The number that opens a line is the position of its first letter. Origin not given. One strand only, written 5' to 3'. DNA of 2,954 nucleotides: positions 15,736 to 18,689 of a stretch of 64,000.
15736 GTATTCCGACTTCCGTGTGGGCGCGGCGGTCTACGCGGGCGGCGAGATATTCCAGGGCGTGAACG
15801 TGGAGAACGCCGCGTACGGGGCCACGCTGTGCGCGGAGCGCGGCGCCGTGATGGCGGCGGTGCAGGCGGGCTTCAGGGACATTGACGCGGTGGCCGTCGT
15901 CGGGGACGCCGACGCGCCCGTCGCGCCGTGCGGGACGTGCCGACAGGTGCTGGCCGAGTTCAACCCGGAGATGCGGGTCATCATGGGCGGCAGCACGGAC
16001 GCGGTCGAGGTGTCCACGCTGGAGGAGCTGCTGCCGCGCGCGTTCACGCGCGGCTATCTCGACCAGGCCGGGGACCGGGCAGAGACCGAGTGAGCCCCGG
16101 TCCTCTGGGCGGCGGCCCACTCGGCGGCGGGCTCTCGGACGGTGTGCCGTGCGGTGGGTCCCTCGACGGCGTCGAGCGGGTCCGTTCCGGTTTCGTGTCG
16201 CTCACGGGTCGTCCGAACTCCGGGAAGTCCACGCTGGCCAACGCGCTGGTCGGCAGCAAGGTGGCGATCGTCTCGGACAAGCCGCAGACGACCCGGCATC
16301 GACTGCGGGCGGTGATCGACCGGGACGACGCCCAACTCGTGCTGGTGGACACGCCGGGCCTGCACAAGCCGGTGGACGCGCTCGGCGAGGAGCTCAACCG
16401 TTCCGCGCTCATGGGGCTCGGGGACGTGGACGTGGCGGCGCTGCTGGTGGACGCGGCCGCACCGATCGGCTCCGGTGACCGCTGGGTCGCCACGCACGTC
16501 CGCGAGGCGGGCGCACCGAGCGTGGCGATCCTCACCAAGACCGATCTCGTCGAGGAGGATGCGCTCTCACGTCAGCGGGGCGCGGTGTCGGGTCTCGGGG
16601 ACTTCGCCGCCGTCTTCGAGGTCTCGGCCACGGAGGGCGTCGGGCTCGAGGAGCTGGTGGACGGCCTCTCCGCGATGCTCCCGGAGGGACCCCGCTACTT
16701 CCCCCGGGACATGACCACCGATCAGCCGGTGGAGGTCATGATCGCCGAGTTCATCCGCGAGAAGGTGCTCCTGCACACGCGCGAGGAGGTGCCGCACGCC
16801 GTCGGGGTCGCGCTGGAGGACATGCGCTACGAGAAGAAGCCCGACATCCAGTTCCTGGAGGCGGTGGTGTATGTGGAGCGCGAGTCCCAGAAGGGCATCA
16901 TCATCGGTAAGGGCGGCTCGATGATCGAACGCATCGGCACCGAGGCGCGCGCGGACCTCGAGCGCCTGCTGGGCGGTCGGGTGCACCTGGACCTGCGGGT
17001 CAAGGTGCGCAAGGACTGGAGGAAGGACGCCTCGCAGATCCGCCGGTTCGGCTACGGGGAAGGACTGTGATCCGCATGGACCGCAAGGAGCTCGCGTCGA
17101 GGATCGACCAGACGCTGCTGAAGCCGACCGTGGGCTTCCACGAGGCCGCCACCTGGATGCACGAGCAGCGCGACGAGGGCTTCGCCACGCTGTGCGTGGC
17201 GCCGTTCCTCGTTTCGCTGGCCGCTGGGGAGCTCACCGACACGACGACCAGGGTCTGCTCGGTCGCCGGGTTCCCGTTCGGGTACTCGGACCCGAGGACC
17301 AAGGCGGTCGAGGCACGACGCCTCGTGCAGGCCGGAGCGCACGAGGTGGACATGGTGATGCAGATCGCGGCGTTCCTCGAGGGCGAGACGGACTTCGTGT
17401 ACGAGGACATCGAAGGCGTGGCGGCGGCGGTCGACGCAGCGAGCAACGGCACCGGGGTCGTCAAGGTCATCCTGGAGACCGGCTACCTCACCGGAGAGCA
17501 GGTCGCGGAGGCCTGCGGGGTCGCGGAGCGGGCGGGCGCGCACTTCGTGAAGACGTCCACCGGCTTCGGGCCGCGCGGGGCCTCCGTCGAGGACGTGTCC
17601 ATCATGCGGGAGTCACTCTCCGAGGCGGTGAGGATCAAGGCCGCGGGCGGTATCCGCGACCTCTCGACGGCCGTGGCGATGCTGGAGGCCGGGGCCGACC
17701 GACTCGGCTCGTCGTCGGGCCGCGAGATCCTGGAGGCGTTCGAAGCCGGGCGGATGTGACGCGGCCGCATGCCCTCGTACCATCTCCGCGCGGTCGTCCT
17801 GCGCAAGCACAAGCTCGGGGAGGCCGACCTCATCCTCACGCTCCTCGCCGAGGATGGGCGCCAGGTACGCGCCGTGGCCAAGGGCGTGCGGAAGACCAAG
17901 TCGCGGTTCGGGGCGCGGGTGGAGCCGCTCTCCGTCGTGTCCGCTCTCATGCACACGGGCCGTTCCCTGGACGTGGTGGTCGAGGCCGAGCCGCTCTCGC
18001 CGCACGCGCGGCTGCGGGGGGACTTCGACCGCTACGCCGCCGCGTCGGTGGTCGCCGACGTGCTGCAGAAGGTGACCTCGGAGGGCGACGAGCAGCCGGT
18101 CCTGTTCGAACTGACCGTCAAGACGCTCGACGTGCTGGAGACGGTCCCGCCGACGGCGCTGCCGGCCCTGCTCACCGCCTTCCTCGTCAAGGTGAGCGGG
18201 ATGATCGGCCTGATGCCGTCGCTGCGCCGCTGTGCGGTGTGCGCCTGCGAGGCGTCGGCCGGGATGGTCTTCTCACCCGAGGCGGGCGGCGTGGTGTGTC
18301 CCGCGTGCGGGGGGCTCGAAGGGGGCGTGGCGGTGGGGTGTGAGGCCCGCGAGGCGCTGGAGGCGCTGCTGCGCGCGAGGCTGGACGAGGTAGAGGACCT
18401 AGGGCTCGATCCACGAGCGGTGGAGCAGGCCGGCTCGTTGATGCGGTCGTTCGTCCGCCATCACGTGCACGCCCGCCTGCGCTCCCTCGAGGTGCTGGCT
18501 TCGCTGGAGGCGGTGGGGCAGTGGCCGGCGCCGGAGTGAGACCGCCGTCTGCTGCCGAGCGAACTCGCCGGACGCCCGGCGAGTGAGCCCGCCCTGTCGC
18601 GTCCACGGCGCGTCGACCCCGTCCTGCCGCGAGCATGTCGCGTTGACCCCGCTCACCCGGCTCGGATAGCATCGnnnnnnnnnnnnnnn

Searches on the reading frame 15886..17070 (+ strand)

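Call 41: search_protein_families(library=pfam, proteins=[window:15886-17070:+], max_evalue=0.00001)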
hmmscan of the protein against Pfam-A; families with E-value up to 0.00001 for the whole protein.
window:15886-17070:+ (394 aa): 6 families
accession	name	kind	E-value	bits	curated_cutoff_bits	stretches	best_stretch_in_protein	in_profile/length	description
PF01926.29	MMR_HSR1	-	3.3e-22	79.2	21.9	1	104-218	2-113/113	50S ribosome-binding GTPase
PF07650.23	KH_2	-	2.1e-20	72.7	22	1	301-379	1-78/78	KH domain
PF02421.24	FeoB_N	-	4.3e-11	43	27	1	104-259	3-154/156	Ferrous iron transport protein B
PF03193.22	RsgA_GTPase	-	8.5e-08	32.7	30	0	100-161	105-170/174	RsgA GTPase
PF00009.33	GTP_EFTU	-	1.2e-07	32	26.5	1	143-266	63-187/188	Elongation factor Tu GTP binding domain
PF00350.29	Dynamin_N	-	6.3e-07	30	27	0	106-137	3-34/168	Dynamin family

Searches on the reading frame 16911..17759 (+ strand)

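Call 41: search_protein_families(library=pfam, proteins=[window:16911-17759:+], max_evalue=0.00001)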
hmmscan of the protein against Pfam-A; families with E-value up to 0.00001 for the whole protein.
window:16911-17759:+ (282 aa): 1 family
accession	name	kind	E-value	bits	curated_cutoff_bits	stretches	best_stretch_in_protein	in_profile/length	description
PF01791.15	DeoC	-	1.6e-10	41.4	23.8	1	95-274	39-227/229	DeoC/LacD family aldolase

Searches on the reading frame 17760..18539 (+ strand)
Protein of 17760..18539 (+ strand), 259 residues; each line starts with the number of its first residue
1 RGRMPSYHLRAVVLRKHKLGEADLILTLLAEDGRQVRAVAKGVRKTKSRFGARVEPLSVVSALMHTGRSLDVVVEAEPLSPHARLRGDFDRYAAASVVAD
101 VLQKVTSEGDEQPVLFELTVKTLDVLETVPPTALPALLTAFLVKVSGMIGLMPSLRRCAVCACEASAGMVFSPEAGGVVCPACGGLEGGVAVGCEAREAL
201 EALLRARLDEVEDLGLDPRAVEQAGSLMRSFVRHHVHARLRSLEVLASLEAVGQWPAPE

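Call 41: search_protein_families(library=pfam, proteins=[window:17760-18539:+], max_evalue=0.00001)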
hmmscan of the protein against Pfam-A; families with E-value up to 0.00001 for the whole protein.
window:17760-18539:+ (259 aa): 2 families
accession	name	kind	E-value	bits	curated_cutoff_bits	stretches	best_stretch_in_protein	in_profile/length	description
PF02565.21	RecO_C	-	8.4e-24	84.5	22.1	1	86-244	1-157/157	Recombination protein O C terminal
PF11967.14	RecO_N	-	6.3e-17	61.8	27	1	4-81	1-79/80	Recombination protein O N terminal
